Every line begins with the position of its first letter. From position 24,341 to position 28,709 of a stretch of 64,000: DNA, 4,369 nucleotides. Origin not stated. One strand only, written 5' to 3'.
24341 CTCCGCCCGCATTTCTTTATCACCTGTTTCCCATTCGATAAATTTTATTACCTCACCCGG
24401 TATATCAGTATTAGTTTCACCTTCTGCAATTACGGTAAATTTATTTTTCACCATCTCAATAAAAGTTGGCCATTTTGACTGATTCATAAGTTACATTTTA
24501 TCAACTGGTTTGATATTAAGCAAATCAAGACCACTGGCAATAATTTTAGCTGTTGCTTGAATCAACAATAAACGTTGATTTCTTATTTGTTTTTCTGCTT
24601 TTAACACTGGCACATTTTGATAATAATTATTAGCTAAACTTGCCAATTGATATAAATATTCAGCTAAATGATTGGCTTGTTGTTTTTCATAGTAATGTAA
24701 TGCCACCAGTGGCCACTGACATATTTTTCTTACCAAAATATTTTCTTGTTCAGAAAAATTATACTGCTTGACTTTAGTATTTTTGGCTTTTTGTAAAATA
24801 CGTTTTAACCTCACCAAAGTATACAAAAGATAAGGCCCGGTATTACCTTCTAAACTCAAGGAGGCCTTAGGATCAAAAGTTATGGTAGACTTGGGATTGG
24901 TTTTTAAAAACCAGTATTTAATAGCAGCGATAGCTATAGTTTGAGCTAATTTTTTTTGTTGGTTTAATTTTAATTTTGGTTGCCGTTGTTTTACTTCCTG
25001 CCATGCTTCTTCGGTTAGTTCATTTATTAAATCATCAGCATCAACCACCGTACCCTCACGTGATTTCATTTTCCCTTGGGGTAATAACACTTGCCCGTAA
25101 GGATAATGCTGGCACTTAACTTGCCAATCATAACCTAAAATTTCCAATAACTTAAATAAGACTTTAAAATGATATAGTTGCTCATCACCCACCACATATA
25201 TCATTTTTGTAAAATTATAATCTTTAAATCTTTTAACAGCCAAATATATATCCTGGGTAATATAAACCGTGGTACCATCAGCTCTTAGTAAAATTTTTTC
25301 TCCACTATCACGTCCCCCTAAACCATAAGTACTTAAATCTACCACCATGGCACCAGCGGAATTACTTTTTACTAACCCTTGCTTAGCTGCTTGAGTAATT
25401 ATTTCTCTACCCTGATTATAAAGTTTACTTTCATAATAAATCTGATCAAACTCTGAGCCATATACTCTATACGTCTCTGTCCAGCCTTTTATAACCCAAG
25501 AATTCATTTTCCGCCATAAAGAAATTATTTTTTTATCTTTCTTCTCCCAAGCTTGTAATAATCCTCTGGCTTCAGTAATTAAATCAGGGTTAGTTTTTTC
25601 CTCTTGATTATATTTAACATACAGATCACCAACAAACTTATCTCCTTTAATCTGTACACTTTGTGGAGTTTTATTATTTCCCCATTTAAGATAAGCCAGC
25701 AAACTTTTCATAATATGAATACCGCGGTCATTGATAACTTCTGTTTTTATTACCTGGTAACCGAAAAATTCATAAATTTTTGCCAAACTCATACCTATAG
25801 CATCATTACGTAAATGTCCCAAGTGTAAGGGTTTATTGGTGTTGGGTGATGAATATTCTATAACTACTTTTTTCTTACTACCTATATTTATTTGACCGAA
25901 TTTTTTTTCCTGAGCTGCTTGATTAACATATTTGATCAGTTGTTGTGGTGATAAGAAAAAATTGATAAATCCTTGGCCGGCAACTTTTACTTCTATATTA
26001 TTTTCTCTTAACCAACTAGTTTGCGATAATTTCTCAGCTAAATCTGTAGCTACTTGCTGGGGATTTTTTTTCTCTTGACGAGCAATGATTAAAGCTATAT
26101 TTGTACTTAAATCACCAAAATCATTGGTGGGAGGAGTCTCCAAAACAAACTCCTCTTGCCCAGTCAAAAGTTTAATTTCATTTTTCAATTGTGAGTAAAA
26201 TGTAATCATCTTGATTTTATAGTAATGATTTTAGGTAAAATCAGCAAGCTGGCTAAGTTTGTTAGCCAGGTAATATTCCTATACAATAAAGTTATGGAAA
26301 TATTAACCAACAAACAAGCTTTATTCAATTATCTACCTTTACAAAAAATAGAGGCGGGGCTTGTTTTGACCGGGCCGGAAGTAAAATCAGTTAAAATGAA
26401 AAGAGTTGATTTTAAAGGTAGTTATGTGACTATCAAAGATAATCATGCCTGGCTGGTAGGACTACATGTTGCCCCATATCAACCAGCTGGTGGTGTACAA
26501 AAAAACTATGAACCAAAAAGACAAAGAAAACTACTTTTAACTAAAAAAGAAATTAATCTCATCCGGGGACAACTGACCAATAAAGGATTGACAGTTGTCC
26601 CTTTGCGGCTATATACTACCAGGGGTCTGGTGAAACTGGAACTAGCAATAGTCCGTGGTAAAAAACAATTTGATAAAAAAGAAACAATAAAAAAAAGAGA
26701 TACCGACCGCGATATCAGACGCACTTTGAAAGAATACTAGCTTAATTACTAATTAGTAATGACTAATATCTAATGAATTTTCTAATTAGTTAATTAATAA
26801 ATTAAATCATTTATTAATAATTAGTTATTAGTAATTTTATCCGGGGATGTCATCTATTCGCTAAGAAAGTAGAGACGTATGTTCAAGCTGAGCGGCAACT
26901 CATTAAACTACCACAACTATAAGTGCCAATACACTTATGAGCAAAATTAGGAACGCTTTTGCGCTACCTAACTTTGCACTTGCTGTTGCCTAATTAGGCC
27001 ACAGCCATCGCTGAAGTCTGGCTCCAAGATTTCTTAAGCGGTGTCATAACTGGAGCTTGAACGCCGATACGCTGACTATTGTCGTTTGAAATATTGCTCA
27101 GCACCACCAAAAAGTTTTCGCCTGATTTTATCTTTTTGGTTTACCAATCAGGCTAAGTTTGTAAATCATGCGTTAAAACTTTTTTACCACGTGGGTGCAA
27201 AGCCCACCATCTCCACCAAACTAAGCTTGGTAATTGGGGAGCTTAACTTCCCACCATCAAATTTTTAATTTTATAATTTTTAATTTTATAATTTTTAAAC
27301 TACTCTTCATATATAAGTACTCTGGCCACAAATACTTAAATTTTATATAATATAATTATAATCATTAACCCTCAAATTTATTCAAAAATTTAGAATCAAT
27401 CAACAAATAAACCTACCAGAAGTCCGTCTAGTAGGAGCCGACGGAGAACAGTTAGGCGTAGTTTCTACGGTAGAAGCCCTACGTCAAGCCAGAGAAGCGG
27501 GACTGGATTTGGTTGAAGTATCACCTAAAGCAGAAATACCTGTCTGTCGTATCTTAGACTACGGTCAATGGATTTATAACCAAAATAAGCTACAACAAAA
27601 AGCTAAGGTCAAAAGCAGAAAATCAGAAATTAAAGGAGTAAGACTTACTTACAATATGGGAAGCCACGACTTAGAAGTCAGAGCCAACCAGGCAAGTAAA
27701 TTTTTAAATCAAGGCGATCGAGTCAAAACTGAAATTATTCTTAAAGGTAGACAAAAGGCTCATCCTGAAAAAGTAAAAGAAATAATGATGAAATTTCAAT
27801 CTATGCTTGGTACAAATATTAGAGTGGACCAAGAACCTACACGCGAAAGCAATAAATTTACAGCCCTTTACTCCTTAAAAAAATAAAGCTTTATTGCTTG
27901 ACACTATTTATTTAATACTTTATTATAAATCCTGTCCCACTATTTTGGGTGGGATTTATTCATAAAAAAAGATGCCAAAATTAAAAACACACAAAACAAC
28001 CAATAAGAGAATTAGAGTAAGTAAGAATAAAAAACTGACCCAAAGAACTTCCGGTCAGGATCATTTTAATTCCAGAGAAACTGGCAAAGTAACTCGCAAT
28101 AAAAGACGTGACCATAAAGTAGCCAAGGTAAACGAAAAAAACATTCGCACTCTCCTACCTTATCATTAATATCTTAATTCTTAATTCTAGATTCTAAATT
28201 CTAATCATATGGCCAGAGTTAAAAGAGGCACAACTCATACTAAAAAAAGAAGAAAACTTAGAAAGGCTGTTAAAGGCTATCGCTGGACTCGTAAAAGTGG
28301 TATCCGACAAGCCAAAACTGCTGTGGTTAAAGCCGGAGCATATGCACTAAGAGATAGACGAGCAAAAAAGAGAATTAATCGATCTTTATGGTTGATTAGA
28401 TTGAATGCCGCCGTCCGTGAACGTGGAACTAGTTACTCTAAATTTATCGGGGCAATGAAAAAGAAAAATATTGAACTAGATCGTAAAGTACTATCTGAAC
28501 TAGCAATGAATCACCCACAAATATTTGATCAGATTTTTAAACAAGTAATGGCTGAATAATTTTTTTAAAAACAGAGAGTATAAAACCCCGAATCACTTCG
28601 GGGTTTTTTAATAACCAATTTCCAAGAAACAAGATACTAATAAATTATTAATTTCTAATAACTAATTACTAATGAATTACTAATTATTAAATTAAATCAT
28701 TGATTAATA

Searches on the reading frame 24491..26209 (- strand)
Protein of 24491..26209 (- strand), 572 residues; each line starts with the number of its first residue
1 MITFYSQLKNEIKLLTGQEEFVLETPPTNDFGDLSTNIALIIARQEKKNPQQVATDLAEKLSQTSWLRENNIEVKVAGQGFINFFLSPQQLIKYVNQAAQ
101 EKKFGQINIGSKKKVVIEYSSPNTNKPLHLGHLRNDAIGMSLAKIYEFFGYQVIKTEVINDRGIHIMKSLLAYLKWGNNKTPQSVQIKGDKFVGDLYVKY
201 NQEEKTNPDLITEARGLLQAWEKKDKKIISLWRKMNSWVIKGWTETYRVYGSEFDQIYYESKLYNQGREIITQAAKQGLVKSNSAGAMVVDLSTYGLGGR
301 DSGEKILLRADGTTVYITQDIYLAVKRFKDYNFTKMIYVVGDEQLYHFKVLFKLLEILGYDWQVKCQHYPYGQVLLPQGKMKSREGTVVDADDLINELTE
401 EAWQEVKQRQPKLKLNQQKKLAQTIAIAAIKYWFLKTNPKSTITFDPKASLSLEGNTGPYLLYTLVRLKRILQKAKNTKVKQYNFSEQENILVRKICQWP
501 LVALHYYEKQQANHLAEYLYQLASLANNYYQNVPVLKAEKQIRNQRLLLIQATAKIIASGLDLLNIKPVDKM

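Call 30: search_protein_families(library=pfam, proteins=[window:24491-26209:-], max_evalue=0.01)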
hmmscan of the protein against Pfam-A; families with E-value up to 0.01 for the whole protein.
window:24491-26209:- (572 aa): 3 families
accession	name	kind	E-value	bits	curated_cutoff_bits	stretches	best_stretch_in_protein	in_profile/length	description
PF00750.26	tRNA-synt_1d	-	1.1e-53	183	23.3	1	98-442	5-344/349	tRNA synthetases class I (R), catalytic domain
PF05746.21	DALR_1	-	6.1e-24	84.8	22.3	1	461-572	1-117/117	DALR anticodon binding domain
PF03485.21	Arg_tRNA_synt_N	-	5e-19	69.1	21.5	1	8-86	7-85/85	Arginyl tRNA synthetase N terminal domain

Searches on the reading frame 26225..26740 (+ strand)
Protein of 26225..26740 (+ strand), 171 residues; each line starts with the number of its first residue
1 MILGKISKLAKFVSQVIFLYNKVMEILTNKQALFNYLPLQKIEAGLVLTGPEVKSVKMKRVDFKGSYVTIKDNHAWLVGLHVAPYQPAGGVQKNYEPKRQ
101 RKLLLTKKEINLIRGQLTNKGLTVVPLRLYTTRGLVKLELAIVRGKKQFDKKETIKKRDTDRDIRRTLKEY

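Call 30: search_protein_families(library=pfam, proteins=[window:26225-26740:+], max_evalue=0.01)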
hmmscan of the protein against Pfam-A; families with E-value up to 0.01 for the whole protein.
window:26225-26740:+ (171 aa): 1 family
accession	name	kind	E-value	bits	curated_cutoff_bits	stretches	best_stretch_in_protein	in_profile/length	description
PF01668.23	SmpB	-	5.1e-49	166.3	27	1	26-169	1-142/143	SmpB protein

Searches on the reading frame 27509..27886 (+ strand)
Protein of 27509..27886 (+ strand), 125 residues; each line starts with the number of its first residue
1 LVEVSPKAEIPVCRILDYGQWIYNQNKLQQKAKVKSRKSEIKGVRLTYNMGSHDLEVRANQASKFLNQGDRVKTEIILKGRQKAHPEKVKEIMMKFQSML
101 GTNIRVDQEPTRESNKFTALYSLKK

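Call 30: search_protein_families(library=pfam, proteins=[window:27509-27886:+], max_evalue=0.01)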
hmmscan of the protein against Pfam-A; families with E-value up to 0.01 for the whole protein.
window:27509-27886:+ (125 aa): 2 families
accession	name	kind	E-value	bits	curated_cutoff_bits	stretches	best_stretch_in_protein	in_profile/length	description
PF00707.27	IF3_C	-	3.5e-20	72.2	34.8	1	40-120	2-82/86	Translation initiation factor IF-3, C-terminal domain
PF05198.21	IF3_N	-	4.6e-09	36.8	26.9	1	1-31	39-69/70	Translation initiation factor IF-3, N-terminal domain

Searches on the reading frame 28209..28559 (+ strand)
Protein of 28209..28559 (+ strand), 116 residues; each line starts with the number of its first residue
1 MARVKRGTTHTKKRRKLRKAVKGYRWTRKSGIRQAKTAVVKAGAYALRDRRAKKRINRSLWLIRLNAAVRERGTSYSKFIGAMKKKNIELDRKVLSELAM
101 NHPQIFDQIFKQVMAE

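Call 30: search_protein_families(library=pfam, proteins=[window:28209-28559:+], max_evalue=0.01)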
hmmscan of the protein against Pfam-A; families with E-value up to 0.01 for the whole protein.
window:28209-28559:+ (116 aa): 1 family
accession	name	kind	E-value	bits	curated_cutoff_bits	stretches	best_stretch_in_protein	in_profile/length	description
PF00453.23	Ribosomal_L20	-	5.2e-35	120.3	30.8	1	3-109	1-107/107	Ribosomal protein L20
